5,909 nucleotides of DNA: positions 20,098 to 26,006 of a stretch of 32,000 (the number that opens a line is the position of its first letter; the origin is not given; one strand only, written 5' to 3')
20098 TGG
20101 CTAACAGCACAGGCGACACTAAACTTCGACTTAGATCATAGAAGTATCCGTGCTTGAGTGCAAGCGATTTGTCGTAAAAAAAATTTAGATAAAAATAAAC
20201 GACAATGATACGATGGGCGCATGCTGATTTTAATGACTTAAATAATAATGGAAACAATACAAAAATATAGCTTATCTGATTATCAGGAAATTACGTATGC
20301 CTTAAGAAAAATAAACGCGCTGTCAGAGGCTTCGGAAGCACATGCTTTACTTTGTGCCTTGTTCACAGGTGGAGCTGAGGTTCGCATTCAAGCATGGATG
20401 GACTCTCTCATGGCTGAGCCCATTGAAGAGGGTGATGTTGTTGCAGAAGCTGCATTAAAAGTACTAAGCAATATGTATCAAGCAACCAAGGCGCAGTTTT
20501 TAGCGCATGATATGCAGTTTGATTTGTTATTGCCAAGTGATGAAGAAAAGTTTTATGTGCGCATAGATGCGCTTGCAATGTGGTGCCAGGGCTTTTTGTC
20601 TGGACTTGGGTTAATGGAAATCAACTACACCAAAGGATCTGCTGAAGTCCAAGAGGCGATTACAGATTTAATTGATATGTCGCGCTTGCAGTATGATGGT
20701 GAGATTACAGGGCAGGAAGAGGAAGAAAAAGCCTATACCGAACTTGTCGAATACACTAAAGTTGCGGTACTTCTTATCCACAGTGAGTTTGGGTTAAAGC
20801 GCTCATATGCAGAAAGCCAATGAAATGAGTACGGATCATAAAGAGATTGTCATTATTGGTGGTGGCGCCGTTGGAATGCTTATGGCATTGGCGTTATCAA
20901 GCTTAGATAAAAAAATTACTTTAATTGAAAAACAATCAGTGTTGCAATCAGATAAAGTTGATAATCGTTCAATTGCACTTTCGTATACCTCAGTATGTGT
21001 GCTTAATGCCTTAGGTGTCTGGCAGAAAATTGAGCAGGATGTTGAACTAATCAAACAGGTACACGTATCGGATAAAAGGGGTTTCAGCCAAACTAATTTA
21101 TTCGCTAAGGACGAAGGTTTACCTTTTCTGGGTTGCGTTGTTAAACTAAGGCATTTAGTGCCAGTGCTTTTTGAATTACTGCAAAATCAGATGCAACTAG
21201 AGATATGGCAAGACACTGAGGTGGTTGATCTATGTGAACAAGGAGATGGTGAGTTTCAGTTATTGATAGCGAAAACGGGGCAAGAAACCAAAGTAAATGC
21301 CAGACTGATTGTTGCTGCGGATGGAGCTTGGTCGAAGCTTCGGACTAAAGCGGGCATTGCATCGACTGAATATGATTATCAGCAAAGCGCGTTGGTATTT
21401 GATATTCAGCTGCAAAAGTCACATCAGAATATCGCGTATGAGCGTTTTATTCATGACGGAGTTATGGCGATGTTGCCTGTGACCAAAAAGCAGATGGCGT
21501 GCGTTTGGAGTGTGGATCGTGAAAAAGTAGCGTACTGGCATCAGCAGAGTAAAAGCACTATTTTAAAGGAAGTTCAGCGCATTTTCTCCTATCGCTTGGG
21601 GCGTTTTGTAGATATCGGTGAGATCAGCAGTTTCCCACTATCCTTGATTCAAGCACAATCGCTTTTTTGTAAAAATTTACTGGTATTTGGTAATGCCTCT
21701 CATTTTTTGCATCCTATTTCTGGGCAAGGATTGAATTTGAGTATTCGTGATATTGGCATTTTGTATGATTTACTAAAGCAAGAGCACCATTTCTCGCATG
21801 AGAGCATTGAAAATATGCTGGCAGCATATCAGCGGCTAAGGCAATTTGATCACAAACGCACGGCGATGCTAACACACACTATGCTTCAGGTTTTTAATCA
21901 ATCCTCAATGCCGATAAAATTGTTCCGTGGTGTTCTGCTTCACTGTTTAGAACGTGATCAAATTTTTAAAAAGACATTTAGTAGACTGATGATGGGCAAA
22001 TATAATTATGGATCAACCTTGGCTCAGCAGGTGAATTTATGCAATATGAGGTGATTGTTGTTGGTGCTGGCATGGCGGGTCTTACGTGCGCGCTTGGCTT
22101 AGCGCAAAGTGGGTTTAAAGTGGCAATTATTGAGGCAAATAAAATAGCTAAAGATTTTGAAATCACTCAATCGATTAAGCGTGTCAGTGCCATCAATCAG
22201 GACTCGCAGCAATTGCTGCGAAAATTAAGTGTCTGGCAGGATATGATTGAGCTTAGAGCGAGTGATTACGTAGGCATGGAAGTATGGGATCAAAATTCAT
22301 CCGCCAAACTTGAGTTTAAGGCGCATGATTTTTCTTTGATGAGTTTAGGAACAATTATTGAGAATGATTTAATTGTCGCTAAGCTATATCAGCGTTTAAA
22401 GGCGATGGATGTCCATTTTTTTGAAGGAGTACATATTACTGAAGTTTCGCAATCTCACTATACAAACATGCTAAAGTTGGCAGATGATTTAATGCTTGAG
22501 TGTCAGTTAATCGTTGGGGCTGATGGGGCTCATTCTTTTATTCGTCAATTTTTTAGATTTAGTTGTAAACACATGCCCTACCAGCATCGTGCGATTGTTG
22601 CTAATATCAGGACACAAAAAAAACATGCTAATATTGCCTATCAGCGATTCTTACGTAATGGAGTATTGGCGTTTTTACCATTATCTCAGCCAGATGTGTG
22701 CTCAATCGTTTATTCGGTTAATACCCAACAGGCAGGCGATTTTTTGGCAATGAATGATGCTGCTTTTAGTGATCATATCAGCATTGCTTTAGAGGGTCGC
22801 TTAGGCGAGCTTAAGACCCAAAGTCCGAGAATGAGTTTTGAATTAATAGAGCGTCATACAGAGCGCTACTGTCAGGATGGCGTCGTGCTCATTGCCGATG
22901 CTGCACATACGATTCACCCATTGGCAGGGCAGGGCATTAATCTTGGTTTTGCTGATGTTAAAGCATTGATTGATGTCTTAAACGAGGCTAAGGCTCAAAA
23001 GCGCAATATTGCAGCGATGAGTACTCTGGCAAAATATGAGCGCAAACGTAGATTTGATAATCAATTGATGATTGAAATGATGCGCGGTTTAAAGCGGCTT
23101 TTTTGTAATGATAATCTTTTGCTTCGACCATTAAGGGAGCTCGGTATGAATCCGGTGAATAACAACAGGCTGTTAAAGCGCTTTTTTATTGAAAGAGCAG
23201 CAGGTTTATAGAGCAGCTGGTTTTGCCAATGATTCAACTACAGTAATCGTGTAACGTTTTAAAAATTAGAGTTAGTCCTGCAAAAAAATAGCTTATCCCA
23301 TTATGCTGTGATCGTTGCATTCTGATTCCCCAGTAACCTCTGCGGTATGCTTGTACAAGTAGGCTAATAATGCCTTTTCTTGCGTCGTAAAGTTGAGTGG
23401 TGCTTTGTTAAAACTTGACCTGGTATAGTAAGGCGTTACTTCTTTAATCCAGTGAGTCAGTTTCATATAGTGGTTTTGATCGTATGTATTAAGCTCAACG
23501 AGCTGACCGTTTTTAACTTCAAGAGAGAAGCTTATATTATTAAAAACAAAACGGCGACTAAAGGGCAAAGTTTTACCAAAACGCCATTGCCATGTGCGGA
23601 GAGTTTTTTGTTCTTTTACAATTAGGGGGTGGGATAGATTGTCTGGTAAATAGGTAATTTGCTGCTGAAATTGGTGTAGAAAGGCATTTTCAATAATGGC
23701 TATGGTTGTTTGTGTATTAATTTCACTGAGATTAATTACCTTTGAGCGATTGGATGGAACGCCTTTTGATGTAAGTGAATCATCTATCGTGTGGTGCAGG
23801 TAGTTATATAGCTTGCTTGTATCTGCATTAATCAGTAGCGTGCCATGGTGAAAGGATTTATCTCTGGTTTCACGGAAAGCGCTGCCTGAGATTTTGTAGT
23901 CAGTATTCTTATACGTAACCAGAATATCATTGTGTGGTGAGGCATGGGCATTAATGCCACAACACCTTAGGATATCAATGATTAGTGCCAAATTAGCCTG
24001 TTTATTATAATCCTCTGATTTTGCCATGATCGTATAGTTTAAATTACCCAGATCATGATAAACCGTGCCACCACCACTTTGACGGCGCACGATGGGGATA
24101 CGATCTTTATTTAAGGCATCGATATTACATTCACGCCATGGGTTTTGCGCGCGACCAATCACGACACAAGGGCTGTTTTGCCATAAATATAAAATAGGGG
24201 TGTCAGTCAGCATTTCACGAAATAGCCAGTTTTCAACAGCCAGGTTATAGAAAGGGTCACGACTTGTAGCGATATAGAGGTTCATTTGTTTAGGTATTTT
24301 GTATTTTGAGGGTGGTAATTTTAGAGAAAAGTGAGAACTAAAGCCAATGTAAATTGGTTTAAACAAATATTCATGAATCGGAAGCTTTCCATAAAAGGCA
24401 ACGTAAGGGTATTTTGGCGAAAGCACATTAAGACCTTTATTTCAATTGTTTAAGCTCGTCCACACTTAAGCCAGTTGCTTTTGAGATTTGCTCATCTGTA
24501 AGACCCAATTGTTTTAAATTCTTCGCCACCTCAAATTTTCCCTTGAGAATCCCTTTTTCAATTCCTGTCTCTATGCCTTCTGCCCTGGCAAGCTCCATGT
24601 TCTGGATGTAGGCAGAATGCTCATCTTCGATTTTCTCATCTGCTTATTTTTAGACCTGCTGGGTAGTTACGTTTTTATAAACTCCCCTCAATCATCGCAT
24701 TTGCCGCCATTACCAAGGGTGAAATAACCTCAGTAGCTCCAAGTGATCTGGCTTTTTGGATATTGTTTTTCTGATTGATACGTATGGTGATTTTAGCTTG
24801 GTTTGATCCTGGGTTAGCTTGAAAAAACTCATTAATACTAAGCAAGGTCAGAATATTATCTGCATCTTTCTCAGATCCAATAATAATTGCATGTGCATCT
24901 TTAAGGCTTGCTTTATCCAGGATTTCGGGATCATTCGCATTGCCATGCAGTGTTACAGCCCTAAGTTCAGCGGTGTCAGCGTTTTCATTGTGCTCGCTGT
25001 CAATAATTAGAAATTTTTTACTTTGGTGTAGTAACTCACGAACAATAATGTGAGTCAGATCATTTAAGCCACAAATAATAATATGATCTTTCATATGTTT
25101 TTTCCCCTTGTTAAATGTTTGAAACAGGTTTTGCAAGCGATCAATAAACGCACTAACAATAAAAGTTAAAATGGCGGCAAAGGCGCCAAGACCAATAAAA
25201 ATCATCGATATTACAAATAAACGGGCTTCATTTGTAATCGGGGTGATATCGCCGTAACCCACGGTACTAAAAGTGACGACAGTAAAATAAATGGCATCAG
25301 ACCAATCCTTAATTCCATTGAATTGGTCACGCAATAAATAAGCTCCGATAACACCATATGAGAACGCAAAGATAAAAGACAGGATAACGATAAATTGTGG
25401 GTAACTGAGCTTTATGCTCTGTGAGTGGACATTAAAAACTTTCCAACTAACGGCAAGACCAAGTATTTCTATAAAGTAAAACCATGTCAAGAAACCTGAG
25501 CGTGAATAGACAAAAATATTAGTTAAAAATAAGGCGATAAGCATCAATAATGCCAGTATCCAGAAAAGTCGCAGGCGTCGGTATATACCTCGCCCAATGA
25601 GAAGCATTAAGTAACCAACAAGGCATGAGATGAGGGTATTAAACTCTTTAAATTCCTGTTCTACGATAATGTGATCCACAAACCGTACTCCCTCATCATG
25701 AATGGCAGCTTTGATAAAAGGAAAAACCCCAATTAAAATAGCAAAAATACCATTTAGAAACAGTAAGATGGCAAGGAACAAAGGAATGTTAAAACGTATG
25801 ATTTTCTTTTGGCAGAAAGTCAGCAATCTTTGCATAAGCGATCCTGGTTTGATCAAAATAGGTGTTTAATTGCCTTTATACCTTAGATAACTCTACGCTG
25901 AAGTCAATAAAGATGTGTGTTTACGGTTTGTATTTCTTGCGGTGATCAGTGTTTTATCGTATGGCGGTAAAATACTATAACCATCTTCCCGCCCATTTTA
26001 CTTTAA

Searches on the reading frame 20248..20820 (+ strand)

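Call 49: search_protein_families(library=pfam, proteins=[window:20248-20820:+], max_evalue=0.001)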
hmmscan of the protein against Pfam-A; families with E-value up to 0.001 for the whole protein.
window:20248-20820:+ (191 aa): 1 family
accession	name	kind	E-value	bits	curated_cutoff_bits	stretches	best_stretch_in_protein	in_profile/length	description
PF03695.18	UPF0149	-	1.3e-35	123.6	25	1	18-182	6-180/181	Uncharacterised protein family (UPF0149)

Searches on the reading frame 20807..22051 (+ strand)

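Call 49: search_protein_families(library=pfam, proteins=[window:20807-22051:+], max_evalue=0.001)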
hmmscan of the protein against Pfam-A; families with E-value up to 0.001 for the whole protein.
window:20807-22051:+ (415 aa): 10 families
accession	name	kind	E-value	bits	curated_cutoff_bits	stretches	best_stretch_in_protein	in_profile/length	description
PF01494.25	FAD_binding_3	-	1.2e-31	110.6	22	1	13-325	3-320/349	FAD binding domain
PF08491.16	SE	-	2.9e-10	40.1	20.1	1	165-387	2-229/276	Squalene epoxidase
PF01266.30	DAO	-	2.4e-09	37.6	27.9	1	14-45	2-33/353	FAD dependent oxidoreductase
PF07992.20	Pyr_redox_2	-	2.3e-07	31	26.1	1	6-53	135-183/291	Pyridine nucleotide-disulphide oxidoreductase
PF04820.20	Trp_halogenase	-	2e-06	27.4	21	0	13-45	1-37/458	Tryptophan halogenase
PF00070.33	Pyr_redox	-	1.3e-05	26.1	22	1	14-52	2-39/82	Pyridine nucleotide-disulphide oxidoreductase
PF03486.20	HI0933_like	-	1.3e-05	25.2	50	1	13-44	2-33/244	HI0933-like protein Rossmann domain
PF00890.30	FAD_binding_2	-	1.5e-05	24.8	20.4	0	14-48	2-36/414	FAD binding domain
PF13738.12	Pyr_redox_3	-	0.00025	20.8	30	0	15-48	1-35/305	Pyridine nucleotide-disulphide oxidoreductase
PF13450.12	NAD_binding_8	-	0.00027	21.6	21.9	1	16-46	1-31/68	NAD(P)-binding Rossmann-like domain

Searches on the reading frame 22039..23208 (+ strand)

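Call 49: search_protein_families(library=pfam, proteins=[window:22039-23208:+], max_evalue=0.001)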
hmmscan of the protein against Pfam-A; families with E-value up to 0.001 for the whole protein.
window:22039-23208:+ (390 aa): 13 families
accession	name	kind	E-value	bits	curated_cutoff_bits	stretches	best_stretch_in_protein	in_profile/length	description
PF01494.25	FAD_binding_3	-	8.6e-28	98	22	1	3-338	2-339/349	FAD binding domain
PF01266.30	DAO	-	5.2e-10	39.8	27.9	1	5-37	2-35/353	FAD dependent oxidoreductase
PF03486.20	HI0933_like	-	2e-09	37.7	50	1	4-167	2-167/244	HI0933-like protein Rossmann domain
PF07992.20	Pyr_redox_2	-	1.5e-07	31.6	26.1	1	3-35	1-33/291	Pyridine nucleotide-disulphide oxidoreductase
PF00890.30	FAD_binding_2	-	4.8e-07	29.7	20.4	1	5-33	2-30/414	FAD binding domain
PF08491.16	SE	-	7.2e-07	29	20.1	1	278-367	128-217/276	Squalene epoxidase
PF13450.12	NAD_binding_8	-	2.3e-06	28.2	21.9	1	7-34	1-28/68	NAD(P)-binding Rossmann-like domain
PF01946.23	Thi4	-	3.5e-06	26.9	26.2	1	2-34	17-50/235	Thi4 family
PF04820.20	Trp_halogenase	-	1.4e-05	24.6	21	0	122-334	170-374/458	Tryptophan halogenase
PF01134.28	GIDA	-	4.1e-05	23.2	22.1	1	4-38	1-29/391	Glucose inhibited division protein A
PF13738.12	Pyr_redox_3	-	0.00018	21.3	30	1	6-40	1-36/305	Pyridine nucleotide-disulphide oxidoreductase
PF12831.13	FAD_oxidored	-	0.00033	20.5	27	1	4-35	1-32/416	FAD dependent oxidoreductase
PF05834.18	Lycopene_cycl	-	0.00051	19.7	23.4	0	5-35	2-34/380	Lycopene cyclase protein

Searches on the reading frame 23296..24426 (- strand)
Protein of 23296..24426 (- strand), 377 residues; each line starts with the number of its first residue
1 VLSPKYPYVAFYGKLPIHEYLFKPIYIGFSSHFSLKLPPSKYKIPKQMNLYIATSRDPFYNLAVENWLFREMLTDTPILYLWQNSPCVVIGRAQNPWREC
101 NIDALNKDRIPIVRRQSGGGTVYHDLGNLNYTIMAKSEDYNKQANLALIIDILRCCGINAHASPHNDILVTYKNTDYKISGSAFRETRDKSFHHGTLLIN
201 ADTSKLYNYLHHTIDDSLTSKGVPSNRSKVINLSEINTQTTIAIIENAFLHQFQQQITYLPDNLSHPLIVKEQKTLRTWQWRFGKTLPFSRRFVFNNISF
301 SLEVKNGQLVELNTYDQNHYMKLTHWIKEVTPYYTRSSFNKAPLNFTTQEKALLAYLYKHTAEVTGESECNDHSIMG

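Call 49: search_protein_families(library=pfam, proteins=[window:23296-24426:-], max_evalue=0.001)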
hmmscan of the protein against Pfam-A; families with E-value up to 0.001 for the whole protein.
window:23296-24426:- (377 aa): 2 families
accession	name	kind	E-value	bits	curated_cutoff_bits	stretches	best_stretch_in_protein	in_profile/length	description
PF21948.1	LplA-B_cat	-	3.7e-58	197.2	27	1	57-254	1-200/200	Lipoyl protein ligase A/B catalytic domain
PF03099.24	BPL_LplA_LipB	-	4.4e-07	30.3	21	1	97-201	13-132/133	Biotin/lipoate A/B protein ligase family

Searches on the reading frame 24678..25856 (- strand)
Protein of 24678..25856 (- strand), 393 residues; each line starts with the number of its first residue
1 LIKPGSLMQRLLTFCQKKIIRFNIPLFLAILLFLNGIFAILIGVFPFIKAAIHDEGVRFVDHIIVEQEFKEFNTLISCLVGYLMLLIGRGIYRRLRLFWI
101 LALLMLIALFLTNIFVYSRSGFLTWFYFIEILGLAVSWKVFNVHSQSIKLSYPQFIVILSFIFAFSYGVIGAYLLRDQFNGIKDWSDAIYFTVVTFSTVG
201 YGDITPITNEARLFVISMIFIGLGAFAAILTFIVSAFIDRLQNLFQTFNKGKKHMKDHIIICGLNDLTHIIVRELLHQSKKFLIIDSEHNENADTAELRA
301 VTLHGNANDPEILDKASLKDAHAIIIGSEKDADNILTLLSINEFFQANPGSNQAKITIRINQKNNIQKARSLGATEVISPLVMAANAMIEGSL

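Call 49: search_protein_families(library=pfam, proteins=[window:24678-25856:-], max_evalue=0.001)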
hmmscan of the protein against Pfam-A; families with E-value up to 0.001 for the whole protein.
window:24678-25856:- (393 aa): 4 families
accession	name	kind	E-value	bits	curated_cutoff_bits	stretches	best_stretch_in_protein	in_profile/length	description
PF02254.24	TrkA_N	-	2.5e-20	73.4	23.8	1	259-380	1-116/116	TrkA-N domain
PF07885.22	Ion_trans_2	-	7.8e-17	61.4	22.5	1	159-237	5-77/79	Ion channel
PF00520.37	Ion_trans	-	0.00047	19.9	25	0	80-237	48-233/241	Ion transport protein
PF22614.2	Slo-like_RCK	-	0.00061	19.9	24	0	255-344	2-111/119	Calcium-activated potassium channel slowpoke-like RCK domain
